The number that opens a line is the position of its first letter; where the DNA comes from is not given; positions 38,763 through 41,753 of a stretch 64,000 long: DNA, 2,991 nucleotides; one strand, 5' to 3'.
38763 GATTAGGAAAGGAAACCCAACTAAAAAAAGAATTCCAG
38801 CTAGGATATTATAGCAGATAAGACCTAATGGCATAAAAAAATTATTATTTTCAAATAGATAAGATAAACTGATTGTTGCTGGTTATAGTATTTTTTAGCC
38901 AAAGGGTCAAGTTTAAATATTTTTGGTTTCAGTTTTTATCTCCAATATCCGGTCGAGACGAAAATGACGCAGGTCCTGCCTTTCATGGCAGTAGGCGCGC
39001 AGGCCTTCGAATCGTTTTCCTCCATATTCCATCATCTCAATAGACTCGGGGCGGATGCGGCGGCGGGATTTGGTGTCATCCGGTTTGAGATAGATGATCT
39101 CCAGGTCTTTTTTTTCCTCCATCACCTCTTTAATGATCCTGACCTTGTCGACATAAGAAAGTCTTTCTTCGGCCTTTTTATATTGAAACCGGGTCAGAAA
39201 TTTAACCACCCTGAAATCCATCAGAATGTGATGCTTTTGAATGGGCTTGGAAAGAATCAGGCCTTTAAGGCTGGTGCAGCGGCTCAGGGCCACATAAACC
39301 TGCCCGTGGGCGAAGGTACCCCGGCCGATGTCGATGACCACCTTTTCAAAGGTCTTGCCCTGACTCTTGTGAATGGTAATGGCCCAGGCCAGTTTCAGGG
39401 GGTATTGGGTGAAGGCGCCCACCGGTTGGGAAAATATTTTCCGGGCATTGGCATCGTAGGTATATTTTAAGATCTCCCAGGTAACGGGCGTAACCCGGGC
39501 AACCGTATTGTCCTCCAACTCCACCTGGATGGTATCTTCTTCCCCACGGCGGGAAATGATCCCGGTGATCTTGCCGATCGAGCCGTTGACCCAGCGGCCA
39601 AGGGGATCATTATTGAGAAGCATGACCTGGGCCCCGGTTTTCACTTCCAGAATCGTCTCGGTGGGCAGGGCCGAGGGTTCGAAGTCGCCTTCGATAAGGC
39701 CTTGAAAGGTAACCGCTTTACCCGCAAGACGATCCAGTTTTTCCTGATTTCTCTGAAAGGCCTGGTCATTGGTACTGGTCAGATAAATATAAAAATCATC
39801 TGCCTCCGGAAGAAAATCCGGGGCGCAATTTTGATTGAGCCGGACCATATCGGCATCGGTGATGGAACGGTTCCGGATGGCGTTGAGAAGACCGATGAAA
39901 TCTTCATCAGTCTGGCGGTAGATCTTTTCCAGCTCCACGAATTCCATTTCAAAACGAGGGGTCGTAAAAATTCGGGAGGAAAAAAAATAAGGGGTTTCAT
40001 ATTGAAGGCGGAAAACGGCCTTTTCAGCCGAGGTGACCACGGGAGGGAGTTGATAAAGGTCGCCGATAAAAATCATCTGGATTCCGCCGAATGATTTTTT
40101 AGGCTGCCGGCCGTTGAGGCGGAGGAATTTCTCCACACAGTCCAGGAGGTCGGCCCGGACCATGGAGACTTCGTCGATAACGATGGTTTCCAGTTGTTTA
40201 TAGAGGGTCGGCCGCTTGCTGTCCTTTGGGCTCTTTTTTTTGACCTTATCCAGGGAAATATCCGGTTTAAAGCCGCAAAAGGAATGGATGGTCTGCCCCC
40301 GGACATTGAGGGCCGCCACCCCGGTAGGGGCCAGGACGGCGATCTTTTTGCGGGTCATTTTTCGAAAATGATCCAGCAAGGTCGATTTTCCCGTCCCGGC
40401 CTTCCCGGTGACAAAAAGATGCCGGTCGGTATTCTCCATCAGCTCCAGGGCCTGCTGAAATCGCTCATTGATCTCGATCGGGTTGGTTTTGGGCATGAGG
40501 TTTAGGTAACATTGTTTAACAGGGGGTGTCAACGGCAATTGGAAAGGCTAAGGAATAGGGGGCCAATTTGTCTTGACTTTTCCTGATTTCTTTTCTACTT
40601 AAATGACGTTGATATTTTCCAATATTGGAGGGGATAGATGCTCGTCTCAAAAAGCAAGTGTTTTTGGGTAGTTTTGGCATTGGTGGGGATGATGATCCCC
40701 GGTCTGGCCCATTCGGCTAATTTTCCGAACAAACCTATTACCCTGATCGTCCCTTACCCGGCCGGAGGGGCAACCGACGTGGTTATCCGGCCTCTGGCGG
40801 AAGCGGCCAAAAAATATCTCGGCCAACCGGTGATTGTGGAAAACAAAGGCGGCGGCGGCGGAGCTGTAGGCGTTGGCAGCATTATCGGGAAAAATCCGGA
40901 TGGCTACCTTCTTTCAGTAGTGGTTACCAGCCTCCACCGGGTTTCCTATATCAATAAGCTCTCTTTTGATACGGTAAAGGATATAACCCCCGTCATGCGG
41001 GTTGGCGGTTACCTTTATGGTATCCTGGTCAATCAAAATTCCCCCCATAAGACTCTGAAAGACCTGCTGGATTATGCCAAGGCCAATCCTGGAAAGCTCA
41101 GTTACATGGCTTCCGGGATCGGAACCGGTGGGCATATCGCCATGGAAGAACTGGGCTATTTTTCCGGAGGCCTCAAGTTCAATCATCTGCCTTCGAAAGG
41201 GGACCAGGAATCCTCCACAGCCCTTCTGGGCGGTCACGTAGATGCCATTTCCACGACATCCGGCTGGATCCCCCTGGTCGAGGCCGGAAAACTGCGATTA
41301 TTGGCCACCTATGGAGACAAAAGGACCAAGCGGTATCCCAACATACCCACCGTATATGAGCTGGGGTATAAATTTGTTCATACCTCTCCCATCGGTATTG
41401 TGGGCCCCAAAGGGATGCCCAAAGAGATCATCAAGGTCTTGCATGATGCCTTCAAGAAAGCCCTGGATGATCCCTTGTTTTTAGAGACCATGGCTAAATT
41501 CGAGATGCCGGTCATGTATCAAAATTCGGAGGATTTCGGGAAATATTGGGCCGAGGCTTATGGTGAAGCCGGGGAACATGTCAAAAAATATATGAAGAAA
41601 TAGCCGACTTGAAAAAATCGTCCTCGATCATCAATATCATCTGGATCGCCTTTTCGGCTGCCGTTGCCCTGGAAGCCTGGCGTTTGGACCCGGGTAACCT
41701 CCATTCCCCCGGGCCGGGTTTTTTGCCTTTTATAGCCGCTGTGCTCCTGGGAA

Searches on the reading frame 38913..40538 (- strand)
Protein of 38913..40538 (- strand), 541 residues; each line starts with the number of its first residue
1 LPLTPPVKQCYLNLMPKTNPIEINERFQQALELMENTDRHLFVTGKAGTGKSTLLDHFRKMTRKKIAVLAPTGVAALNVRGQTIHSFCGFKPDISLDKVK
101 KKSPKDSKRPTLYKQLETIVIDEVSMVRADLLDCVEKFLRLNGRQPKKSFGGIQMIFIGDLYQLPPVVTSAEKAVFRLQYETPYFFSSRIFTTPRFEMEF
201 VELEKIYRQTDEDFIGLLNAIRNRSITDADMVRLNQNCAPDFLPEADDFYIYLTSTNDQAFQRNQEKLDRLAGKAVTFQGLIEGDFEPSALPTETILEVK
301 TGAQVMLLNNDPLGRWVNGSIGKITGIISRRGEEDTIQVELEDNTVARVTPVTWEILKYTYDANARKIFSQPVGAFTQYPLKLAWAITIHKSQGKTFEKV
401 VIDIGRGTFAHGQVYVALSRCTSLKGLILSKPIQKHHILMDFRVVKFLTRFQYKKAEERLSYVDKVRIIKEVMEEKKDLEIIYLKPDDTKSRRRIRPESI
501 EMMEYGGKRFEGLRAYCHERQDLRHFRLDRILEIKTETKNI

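Call 72: search_protein_families(library=pfam, proteins=[window:38913-40538:-], max_evalue=1e-8)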
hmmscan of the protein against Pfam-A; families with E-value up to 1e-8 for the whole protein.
window:38913-40538:- (541 aa): 4 families
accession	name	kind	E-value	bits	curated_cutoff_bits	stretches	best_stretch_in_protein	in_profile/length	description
PF05970.20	PIF1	-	3.4e-28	99.2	25.9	1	33-227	17-218/223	PIF1-like helicase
PF13245.12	AAA_19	-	2.3e-13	50.9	25.1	1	36-167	9-132/134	AAA domain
PF13604.12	AAA_30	-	5.4e-13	49.6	27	1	32-224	12-171/191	AAA domain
PF13280.12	WYL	-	4.3e-09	36.7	21.8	0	466-535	3-69/70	WYL domain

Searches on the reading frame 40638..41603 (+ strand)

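Call 72: search_protein_families(library=pfam, proteins=[window:40638-41603:+], max_evalue=1e-8)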
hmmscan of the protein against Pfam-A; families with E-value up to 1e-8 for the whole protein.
window:40638-41603:+ (321 aa): 1 family
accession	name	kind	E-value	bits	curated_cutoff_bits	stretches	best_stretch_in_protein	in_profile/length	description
PF03401.19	TctC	-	5.8e-74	249.5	27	1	49-316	1-270/274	Tripartite tricarboxylate transporter family receptor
